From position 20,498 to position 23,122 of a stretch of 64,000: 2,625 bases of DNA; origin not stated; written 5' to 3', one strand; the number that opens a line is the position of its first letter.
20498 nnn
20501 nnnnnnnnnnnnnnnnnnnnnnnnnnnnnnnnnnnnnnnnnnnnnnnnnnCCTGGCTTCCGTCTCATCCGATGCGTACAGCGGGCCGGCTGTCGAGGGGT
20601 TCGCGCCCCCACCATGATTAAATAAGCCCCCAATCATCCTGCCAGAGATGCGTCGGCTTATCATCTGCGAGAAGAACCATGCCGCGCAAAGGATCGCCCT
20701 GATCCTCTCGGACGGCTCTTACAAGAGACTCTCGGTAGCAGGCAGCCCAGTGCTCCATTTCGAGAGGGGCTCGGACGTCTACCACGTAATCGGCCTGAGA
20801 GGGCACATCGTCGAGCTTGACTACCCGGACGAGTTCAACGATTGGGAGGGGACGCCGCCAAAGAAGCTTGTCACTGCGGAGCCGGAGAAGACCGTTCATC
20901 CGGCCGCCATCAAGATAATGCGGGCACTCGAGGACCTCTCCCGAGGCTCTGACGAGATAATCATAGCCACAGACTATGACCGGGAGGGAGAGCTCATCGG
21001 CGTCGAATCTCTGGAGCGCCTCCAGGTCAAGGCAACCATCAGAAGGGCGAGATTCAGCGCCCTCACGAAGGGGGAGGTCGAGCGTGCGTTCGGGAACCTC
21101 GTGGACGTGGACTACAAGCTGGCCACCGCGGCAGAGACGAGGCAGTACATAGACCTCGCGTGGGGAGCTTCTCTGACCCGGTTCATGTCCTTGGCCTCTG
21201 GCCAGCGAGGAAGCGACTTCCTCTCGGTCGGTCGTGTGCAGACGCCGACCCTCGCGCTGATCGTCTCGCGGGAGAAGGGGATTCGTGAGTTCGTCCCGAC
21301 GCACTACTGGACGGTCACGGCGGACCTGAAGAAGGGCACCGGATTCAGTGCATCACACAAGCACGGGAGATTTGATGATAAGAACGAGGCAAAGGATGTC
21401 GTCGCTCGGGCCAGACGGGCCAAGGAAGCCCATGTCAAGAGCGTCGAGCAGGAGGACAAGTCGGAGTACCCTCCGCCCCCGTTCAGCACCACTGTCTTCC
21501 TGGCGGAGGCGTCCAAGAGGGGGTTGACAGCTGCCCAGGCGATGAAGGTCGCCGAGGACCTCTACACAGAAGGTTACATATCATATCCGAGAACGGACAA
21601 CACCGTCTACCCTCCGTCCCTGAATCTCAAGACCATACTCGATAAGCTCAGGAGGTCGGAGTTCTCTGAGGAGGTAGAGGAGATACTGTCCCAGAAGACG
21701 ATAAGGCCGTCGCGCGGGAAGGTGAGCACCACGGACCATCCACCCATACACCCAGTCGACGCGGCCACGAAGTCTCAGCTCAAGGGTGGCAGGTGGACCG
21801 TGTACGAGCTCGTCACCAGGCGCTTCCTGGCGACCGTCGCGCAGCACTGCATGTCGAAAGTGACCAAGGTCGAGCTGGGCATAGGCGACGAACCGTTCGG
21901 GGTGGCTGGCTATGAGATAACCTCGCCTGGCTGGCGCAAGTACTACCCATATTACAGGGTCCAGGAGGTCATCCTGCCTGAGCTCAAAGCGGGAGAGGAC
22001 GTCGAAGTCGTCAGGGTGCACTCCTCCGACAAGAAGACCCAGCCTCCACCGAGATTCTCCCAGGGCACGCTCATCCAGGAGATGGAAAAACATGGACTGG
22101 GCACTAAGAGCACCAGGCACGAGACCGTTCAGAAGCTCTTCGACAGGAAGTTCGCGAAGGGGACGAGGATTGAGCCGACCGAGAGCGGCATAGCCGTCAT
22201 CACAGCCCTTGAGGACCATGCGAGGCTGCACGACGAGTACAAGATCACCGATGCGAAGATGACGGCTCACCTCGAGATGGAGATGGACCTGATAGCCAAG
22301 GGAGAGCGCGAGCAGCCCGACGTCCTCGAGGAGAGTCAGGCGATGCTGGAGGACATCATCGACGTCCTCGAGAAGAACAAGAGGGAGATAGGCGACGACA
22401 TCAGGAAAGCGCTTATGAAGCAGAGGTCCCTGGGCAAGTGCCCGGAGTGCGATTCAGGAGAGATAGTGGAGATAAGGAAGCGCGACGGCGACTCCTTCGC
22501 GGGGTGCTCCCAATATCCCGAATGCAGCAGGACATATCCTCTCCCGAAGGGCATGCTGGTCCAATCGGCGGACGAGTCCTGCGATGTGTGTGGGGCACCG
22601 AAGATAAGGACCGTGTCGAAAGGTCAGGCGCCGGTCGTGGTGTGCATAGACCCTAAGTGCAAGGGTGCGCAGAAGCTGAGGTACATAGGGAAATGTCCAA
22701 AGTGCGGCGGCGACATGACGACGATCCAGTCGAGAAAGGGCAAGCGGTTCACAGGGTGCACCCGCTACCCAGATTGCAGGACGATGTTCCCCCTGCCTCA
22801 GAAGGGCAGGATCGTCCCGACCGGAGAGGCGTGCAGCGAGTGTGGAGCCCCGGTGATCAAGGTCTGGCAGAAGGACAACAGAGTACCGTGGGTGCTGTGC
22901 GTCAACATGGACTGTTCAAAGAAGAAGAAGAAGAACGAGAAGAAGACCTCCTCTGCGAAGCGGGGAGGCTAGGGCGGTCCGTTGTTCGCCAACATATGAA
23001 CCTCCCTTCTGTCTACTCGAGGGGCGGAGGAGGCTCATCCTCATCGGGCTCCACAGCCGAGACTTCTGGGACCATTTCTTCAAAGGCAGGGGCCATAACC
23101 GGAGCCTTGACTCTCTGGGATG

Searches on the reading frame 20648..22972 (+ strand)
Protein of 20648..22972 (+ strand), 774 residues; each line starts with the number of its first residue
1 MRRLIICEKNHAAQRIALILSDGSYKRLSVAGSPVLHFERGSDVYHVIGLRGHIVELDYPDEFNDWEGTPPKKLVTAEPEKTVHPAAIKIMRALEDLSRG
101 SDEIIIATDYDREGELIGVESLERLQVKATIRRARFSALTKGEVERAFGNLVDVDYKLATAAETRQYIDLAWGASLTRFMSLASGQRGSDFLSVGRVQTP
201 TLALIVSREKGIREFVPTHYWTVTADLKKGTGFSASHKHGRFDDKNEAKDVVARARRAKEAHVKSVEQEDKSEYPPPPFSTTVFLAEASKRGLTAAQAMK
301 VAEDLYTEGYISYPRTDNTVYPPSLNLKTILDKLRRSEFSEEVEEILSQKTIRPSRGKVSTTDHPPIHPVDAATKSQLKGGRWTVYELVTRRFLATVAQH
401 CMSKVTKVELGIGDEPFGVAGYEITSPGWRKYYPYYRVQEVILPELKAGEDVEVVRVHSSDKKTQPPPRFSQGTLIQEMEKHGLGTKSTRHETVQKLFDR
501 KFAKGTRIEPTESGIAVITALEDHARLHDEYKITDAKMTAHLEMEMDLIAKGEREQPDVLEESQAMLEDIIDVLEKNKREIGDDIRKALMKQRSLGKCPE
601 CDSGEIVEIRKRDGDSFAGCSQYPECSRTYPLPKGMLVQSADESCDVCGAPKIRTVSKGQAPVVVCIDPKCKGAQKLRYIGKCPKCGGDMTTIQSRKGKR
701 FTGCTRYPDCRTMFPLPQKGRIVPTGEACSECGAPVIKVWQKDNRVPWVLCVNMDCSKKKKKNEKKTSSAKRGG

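Call 22: search_protein_families(library=pfam, proteins=[window:20648-22972:+], max_evalue=0.00001)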
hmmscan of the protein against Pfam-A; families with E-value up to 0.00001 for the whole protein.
window:20648-22972:+ (774 aa): 3 families
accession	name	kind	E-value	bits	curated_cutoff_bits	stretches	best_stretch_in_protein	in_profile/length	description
PF01131.25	Topoisom_bac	-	5.6e-119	398.2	35.1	1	154-560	2-410/411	DNA topoisomerase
PF01396.24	Zn_ribbon_Top1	-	5e-20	71.4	32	2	681-718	2-38/39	Topoisomerase DNA binding C4 zinc finger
PF01751.28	Toprim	-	1.4e-13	51.2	23.1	1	4-138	2-95/96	Toprim domain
